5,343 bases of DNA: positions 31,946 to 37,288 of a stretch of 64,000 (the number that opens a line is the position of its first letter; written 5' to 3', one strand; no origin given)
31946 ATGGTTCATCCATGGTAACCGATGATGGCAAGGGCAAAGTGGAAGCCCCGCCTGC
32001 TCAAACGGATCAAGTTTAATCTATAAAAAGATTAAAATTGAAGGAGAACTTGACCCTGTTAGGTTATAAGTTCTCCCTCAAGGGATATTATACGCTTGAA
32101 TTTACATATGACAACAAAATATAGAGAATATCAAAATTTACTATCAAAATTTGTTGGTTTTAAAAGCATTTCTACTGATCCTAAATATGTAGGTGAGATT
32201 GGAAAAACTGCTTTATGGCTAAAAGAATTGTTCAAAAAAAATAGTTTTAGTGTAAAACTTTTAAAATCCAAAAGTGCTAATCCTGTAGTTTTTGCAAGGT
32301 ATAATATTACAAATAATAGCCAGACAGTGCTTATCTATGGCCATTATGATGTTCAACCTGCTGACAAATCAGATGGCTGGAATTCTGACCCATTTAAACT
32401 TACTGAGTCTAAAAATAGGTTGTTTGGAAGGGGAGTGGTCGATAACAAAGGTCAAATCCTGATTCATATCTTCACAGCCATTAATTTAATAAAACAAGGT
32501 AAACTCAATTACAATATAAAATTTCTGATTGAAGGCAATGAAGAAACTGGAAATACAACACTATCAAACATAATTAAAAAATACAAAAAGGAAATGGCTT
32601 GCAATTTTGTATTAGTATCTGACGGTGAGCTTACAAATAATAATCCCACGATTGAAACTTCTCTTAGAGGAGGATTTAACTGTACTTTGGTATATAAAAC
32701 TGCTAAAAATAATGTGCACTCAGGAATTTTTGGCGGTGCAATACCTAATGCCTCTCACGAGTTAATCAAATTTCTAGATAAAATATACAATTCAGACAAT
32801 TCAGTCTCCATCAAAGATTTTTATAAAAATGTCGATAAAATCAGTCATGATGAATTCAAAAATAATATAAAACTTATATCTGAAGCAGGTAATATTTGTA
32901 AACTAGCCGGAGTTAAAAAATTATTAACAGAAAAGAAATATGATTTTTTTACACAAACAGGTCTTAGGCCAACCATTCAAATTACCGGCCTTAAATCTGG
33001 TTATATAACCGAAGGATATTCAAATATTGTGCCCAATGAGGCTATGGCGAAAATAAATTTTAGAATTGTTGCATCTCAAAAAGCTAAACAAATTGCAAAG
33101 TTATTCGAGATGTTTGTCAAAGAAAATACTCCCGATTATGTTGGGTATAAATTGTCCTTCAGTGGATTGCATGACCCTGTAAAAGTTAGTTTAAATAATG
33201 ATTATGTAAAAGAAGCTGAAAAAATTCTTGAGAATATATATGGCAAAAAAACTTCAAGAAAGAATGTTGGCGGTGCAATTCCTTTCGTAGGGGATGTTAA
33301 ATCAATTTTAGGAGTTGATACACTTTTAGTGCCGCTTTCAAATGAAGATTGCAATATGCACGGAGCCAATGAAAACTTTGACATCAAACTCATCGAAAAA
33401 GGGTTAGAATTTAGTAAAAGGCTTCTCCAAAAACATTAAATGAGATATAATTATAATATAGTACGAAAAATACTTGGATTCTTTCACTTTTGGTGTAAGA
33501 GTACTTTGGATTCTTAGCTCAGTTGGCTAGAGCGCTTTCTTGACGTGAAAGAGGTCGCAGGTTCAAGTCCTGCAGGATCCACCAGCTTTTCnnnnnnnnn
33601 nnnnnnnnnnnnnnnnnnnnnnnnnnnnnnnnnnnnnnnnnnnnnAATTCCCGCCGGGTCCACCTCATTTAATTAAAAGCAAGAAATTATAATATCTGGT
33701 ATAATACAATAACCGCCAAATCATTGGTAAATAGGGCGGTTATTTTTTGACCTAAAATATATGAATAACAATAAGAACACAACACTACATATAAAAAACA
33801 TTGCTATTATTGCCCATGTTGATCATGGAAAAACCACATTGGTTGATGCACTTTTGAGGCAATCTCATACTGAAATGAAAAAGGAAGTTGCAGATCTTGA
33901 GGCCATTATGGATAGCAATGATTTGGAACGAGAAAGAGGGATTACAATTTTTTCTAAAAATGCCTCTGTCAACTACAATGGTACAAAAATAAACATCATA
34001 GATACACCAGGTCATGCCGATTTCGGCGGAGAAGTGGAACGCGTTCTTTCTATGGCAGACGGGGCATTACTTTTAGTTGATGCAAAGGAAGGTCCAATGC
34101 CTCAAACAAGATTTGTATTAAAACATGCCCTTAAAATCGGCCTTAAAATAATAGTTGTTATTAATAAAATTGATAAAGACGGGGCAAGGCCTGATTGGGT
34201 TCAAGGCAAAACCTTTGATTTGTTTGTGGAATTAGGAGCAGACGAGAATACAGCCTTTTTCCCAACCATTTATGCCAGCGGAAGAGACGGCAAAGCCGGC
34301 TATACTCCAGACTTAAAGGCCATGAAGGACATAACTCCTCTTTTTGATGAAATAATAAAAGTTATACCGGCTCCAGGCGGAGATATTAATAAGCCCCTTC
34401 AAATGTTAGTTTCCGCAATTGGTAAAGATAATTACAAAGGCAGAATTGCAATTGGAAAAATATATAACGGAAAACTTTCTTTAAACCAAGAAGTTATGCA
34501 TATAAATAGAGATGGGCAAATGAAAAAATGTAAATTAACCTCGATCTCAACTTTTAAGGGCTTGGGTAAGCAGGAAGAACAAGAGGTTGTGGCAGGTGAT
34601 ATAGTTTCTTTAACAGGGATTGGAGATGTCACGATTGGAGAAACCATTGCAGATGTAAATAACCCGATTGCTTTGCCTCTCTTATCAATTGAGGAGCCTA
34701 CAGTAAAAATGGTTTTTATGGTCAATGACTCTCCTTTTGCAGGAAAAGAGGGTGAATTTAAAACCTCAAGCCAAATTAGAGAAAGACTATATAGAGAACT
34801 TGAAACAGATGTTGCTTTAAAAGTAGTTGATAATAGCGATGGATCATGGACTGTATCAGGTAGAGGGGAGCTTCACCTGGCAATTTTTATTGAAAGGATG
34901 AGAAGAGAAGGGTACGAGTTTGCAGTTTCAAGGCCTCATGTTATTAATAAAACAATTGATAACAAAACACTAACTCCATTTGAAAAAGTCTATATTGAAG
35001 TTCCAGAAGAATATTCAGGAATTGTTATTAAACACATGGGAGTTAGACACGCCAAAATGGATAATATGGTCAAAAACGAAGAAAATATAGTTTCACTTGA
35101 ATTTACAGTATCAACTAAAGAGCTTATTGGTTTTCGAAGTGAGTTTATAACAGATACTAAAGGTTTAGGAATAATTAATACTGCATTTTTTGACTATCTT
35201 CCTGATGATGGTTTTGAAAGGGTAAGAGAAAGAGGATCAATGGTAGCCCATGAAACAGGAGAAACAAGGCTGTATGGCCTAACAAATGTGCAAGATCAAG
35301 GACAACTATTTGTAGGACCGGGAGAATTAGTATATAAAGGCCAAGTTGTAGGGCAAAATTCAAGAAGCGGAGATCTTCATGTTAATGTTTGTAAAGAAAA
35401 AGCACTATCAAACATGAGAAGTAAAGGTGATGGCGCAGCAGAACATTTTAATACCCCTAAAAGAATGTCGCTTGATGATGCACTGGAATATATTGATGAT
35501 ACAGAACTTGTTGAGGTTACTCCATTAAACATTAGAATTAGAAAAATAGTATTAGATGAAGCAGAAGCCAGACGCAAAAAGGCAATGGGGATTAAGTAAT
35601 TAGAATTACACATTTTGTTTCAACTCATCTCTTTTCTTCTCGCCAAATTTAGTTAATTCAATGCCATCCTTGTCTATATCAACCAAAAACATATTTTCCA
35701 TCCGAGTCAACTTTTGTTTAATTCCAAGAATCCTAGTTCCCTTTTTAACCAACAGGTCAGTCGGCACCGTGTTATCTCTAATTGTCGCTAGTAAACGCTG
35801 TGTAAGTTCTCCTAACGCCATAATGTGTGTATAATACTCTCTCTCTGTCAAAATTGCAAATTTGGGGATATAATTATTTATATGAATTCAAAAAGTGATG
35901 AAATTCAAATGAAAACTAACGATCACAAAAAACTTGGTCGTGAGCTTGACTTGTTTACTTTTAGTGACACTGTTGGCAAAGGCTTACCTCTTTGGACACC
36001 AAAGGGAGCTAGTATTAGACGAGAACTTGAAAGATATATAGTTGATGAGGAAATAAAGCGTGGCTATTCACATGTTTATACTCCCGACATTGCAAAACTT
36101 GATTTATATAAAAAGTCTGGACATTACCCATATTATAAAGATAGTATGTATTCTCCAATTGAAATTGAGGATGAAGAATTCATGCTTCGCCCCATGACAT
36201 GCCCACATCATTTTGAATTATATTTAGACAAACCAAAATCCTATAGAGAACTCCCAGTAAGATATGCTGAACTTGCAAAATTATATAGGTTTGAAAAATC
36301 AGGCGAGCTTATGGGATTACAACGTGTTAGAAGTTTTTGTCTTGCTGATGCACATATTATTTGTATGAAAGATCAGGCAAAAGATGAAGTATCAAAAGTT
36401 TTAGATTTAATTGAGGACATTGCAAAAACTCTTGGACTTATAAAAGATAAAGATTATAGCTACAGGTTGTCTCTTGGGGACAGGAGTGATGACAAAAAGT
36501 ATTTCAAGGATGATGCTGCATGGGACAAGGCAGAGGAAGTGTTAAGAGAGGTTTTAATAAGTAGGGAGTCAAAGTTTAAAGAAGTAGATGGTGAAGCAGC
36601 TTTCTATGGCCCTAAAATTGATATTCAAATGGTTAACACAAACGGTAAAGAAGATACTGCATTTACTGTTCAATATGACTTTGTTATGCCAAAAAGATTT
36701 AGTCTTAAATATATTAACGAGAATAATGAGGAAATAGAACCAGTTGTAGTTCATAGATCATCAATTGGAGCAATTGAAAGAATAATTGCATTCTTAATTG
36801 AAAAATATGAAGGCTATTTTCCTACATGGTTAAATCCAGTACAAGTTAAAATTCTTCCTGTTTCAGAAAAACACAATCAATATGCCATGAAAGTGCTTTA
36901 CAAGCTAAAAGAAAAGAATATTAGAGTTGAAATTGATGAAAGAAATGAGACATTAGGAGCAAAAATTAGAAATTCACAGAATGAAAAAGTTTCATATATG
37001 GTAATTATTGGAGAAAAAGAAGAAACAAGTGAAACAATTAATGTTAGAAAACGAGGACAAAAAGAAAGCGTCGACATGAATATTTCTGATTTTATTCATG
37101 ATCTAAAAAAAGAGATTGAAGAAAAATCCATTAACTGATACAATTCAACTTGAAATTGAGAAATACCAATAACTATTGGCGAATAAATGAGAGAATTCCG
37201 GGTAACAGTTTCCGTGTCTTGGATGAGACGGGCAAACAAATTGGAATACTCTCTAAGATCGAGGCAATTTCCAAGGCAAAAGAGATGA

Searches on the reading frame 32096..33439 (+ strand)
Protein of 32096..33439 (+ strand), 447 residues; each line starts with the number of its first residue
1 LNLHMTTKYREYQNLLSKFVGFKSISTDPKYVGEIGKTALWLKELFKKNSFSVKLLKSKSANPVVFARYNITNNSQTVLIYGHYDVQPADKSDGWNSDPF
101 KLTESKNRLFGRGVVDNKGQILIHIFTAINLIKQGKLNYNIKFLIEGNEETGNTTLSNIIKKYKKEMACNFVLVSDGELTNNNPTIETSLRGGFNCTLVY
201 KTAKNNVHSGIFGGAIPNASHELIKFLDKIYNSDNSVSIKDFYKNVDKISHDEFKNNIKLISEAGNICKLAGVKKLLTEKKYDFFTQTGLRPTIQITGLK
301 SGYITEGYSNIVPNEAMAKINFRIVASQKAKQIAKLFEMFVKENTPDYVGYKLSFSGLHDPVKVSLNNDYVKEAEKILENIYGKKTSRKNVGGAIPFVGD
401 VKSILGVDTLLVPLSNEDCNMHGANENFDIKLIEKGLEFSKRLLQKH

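Call 8: search_protein_families(library=pfam, proteins=[window:32096-33439:+], max_evalue=0.001)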
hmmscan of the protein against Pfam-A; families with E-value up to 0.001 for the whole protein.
window:32096-33439:+ (447 aa): 2 families
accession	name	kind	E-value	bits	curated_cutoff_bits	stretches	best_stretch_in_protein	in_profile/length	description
PF01546.33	Peptidase_M20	-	8.3e-29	101.4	24.6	1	79-445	1-205/206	Peptidase family M20/M25/M40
PF07687.19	M20_dimer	-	4.2e-14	52.8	21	1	202-348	13-106/107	Peptidase dimerisation domain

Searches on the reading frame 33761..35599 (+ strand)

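Call 8: search_protein_families(library=pfam, proteins=[window:33761-35599:+], max_evalue=0.001)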
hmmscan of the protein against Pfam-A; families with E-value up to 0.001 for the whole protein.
window:33761-35599:+ (612 aa): 8 families
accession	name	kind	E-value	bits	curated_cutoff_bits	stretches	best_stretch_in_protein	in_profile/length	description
PF00009.33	GTP_EFTU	-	1.8e-55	187.9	26.5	1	11-203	3-187/188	Elongation factor Tu GTP binding domain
PF21018.2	BipA_C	-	1.5e-40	137.8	23.8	1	491-599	1-109/110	TypA/BipA C-terminal domain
PF00679.30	EFG_C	-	3.7e-15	56.2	27.9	1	406-480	5-79/89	Elongation factor G C-terminus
PF03144.31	GTP_EFTU_D2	-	1.2e-12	48.5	30.3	1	227-297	1-73/73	Elongation factor Tu domain 2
PF22042.2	EF-G_D2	-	8e-10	39.1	27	1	213-298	2-83/84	Elongation factor G domain 2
PF01926.29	MMR_HSR1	-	4.7e-08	33.6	21.9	1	14-136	2-113/113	50S ribosome-binding GTPase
PF14492.12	EFG_III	-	1.5e-05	25.4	27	1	337-384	19-68/75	Elongation Factor G, domain III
PF00735.24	Septin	-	0.00042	20.1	26.2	1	13-88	6-75/280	Septin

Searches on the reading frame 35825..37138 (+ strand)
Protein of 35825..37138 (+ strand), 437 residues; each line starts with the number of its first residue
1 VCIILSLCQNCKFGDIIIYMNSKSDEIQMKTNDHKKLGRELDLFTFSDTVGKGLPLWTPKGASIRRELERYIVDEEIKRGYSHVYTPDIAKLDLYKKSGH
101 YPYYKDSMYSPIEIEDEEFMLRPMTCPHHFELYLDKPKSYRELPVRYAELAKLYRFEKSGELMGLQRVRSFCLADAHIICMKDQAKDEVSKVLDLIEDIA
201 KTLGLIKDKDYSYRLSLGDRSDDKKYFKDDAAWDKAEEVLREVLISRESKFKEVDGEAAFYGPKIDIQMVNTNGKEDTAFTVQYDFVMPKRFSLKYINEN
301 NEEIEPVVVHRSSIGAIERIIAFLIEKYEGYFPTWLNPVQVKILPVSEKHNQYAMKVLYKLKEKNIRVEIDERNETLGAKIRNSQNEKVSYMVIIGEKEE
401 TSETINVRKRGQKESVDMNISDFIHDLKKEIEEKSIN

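Call 8: search_protein_families(library=pfam, proteins=[window:35825-37138:+], max_evalue=0.001)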
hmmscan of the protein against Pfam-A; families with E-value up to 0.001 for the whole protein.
window:35825-37138:+ (437 aa): 3 families
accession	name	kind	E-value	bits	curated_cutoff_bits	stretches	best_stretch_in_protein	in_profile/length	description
PF00587.30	tRNA-synt_2b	-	1e-36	127.1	29.3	1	115-328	7-179/179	tRNA synthetase class II core domain (G, H, P, S and T)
PF03129.25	HGTP_anticodon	-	2.4e-23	82.5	21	1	340-429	1-93/94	Anticodon binding domain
PF12745.12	HGTP_anticodon2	-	1.4e-05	25.2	24.4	1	351-435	19-108/261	Anticodon binding domain of tRNAs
